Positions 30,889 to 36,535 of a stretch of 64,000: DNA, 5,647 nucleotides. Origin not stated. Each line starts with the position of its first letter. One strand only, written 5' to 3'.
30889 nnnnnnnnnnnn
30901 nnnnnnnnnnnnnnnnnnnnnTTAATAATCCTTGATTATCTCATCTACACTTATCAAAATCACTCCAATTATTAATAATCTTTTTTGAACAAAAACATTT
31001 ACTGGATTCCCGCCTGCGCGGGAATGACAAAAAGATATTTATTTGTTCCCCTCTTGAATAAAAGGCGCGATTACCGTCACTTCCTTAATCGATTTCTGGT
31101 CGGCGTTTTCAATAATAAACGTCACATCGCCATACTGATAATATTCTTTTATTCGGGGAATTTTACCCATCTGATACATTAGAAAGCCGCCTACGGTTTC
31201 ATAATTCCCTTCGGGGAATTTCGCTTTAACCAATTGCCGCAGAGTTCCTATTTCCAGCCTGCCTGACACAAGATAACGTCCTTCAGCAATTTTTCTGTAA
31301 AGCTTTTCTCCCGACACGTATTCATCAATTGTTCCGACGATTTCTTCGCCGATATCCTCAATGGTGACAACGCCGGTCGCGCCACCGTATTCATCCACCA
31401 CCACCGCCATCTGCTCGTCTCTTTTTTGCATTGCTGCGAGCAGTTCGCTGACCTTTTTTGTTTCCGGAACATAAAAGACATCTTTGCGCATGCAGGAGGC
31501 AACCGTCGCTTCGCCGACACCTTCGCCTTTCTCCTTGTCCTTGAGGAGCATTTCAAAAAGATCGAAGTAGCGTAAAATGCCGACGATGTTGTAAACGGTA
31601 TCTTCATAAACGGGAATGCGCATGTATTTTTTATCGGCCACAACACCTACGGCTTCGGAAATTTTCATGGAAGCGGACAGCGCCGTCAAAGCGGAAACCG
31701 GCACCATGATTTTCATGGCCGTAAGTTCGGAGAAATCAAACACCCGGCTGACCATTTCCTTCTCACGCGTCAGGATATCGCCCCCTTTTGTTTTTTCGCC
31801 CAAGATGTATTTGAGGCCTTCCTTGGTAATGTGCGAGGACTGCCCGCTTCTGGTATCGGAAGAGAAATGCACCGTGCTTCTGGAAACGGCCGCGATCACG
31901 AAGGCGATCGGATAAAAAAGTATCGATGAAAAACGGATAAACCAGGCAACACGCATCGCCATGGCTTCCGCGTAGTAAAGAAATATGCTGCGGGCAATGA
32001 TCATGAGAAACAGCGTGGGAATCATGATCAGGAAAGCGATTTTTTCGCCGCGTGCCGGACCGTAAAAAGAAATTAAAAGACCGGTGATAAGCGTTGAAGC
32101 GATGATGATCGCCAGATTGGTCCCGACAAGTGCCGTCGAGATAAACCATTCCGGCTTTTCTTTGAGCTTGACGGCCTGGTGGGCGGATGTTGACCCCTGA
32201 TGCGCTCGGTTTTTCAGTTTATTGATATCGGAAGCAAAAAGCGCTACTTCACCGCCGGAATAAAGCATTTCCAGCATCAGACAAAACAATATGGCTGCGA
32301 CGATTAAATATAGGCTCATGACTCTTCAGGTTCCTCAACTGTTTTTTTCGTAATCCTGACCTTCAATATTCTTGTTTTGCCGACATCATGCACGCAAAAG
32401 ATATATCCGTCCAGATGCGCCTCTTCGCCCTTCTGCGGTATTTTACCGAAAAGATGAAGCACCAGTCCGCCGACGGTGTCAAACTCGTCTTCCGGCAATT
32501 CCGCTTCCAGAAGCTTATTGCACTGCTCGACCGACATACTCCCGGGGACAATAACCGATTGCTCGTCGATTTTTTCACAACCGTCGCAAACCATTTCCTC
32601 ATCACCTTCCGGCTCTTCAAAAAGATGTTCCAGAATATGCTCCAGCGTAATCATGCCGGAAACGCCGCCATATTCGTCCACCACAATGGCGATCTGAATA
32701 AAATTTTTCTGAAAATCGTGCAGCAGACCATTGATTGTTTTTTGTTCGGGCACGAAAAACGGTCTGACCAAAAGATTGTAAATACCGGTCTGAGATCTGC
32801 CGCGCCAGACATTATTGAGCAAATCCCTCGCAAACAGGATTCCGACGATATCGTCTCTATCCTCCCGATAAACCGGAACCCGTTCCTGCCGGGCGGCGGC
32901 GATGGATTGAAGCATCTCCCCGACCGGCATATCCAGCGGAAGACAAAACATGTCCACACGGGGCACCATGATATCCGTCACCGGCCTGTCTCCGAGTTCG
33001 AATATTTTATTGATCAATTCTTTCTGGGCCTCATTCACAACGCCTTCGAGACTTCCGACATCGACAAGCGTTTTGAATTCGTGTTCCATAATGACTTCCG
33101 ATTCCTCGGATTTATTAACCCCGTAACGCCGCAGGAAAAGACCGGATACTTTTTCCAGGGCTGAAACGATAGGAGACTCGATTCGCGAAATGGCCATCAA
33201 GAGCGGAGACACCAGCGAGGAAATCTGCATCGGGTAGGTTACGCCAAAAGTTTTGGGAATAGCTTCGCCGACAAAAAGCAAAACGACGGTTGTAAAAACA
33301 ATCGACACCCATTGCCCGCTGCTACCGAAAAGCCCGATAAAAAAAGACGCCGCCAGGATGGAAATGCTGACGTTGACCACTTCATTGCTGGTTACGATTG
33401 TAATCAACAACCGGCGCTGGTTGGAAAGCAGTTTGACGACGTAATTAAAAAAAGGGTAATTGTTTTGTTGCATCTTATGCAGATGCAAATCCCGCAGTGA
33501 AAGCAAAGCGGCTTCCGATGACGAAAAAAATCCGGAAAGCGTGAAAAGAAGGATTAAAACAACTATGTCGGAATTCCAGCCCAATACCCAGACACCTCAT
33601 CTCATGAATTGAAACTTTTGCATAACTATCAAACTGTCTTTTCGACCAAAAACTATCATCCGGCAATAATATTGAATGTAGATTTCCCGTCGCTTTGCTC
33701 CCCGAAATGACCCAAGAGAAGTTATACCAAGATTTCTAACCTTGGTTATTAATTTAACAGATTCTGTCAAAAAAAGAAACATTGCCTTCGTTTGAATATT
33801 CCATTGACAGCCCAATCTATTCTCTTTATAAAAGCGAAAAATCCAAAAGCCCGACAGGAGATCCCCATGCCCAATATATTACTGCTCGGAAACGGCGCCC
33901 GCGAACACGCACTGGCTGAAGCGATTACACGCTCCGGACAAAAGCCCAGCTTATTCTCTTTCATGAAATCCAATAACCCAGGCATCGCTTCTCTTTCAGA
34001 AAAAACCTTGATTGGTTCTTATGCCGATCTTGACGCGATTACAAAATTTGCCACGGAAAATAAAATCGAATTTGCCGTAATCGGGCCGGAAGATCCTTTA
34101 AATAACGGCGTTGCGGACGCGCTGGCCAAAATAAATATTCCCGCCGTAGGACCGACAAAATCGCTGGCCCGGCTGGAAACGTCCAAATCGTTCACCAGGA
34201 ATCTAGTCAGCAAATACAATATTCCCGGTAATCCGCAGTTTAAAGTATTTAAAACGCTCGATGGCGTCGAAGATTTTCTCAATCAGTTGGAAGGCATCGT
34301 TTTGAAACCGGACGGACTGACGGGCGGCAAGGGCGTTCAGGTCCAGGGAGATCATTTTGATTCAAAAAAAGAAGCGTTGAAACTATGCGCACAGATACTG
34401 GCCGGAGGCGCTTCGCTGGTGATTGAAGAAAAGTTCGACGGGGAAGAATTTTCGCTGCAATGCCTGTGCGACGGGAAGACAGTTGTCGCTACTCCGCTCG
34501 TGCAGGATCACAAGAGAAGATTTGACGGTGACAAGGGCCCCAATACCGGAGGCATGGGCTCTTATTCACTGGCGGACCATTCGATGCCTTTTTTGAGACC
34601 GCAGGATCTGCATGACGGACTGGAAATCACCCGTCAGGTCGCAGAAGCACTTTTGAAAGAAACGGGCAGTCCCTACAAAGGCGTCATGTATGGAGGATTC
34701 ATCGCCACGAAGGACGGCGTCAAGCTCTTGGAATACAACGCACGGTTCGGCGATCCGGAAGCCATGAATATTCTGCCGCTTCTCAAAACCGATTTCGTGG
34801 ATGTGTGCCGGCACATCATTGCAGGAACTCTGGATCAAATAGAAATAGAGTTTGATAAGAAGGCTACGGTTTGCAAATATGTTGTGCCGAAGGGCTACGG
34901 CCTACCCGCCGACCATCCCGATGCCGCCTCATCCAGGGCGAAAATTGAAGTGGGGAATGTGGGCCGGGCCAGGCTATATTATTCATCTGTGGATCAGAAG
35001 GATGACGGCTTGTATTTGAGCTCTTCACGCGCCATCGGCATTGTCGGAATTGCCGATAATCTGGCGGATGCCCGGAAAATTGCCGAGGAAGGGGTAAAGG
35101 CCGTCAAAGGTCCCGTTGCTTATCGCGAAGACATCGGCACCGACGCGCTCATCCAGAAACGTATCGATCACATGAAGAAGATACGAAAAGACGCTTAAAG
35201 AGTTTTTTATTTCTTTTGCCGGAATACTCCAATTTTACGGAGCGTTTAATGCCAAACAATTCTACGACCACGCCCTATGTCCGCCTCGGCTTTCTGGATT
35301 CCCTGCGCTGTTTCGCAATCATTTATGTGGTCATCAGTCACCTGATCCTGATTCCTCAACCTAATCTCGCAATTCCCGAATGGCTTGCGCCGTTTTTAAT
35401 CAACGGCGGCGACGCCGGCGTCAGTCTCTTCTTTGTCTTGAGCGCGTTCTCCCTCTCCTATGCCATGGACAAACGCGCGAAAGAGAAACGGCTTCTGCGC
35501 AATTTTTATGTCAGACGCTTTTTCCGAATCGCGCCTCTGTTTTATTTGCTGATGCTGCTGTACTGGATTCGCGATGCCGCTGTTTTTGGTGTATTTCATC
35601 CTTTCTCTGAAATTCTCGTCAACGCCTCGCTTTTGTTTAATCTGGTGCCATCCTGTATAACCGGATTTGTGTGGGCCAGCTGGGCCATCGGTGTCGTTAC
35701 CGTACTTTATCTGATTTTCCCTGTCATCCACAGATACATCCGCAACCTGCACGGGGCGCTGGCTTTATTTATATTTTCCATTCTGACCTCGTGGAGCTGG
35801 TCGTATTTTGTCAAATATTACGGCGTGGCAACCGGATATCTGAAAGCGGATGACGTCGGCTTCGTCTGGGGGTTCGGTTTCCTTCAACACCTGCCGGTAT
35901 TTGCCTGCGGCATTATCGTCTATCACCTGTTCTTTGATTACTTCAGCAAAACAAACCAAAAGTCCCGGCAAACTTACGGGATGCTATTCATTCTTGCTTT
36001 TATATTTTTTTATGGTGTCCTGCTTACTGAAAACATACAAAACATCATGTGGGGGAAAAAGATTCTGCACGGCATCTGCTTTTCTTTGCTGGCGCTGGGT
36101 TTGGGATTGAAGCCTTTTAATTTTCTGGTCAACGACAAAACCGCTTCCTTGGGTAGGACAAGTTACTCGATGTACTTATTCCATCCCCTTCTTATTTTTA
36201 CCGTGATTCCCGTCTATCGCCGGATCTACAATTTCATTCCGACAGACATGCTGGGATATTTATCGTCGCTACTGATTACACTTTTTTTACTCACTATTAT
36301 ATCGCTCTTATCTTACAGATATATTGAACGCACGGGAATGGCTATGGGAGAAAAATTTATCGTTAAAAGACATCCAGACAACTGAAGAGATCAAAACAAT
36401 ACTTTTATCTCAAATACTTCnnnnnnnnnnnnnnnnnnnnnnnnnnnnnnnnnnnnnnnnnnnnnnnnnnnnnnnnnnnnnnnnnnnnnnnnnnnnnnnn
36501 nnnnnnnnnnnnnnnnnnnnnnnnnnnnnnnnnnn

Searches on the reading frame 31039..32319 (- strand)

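Call 45: search_protein_families(library=pfam, proteins=[window:31039-32319:-], max_evalue=0.00001)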
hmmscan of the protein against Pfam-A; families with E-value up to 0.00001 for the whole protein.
window:31039-32319:- (426 aa): 3 families
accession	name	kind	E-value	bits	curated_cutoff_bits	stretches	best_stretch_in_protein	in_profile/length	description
PF01595.25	CNNM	-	2.2e-29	102.9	28.4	1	10-183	3-178/181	Cyclin M transmembrane N-terminal domain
PF03471.22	CorC_HlyC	-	1.3e-18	67.2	27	1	343-416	2-77/81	Transporter associated domain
PF00571.33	CBS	-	1.6e-13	51.2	24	1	273-325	1-53/57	CBS domain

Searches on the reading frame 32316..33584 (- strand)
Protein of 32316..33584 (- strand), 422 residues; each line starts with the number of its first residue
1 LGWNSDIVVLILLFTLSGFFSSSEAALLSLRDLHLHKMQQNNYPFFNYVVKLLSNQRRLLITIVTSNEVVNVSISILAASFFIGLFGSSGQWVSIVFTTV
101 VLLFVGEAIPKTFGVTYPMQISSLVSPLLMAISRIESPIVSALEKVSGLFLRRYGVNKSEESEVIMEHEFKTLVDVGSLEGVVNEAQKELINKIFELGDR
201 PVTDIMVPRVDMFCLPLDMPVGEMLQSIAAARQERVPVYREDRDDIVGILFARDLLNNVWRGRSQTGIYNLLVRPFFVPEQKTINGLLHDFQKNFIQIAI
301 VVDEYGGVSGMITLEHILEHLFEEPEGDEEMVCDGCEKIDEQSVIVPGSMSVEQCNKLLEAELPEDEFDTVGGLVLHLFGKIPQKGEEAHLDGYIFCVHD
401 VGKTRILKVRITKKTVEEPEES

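Call 45: search_protein_families(library=pfam, proteins=[window:32316-33584:-], max_evalue=0.00001)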
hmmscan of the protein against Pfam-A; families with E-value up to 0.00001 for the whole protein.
window:32316-33584:- (422 aa): 3 families
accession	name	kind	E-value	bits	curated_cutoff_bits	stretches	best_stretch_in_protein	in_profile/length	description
PF01595.25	CNNM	-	5.1e-41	140.8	28.4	1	9-185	2-179/181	Cyclin M transmembrane N-terminal domain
PF03471.22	CorC_HlyC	-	3.2e-21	75.6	27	1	338-413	2-79/81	Transporter associated domain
PF00571.33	CBS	-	6.7e-13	49.2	24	0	202-259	1-55/57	CBS domain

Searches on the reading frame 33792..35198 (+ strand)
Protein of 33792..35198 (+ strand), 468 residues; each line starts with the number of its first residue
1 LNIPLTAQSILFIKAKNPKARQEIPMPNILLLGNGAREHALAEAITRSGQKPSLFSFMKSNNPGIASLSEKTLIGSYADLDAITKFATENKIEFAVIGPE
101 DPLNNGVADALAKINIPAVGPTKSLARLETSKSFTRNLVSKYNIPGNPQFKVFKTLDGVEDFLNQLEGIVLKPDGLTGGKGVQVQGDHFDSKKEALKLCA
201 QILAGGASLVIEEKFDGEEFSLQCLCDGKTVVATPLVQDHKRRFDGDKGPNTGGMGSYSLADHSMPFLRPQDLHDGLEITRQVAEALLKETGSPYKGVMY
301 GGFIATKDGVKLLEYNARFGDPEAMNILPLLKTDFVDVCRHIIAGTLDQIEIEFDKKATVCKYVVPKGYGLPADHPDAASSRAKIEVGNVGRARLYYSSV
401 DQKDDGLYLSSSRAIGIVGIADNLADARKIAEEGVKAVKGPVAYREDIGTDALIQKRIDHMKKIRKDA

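Call 43: search_protein_families(library=pfam, proteins=[window:33792-35198:+], max_evalue=0.00001)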
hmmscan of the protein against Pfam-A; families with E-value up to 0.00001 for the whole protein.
window:33792-35198:+ (468 aa): 3 families
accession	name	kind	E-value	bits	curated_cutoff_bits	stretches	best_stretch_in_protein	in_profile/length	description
PF01071.24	GARS_A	-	3.5e-53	180.8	27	1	130-324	1-194/194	Phosphoribosylglycinamide synthetase, ATP-grasp (A) domain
PF02844.21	GARS_N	-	1.1e-25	90.7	29.5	1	28-129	2-100/100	Phosphoribosylglycinamide synthetase, N domain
PF02843.22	GARS_C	-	1.7e-10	41.5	34.8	1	359-450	1-91/92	Phosphoribosylglycinamide synthetase, C domain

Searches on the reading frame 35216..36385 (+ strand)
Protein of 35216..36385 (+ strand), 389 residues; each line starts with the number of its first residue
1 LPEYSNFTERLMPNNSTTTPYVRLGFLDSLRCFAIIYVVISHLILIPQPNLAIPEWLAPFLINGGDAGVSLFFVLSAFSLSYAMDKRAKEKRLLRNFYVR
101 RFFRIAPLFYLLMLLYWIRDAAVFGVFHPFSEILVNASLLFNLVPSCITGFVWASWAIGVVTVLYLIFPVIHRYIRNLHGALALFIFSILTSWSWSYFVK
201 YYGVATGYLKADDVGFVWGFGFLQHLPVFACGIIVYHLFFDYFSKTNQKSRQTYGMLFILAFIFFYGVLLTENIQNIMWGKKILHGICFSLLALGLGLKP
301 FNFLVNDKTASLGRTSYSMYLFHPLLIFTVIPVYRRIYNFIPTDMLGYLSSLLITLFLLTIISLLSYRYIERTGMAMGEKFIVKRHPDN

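Call 43: search_protein_families(library=pfam, proteins=[window:35216-36385:+], max_evalue=0.00001)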
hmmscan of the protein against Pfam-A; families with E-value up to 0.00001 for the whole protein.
window:35216-36385:+ (389 aa): 1 family
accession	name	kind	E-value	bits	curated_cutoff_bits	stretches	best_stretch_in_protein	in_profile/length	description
PF01757.29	Acyl_transf_3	-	3.7e-25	89.1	31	1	26-364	3-322/326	Acyltransferase domain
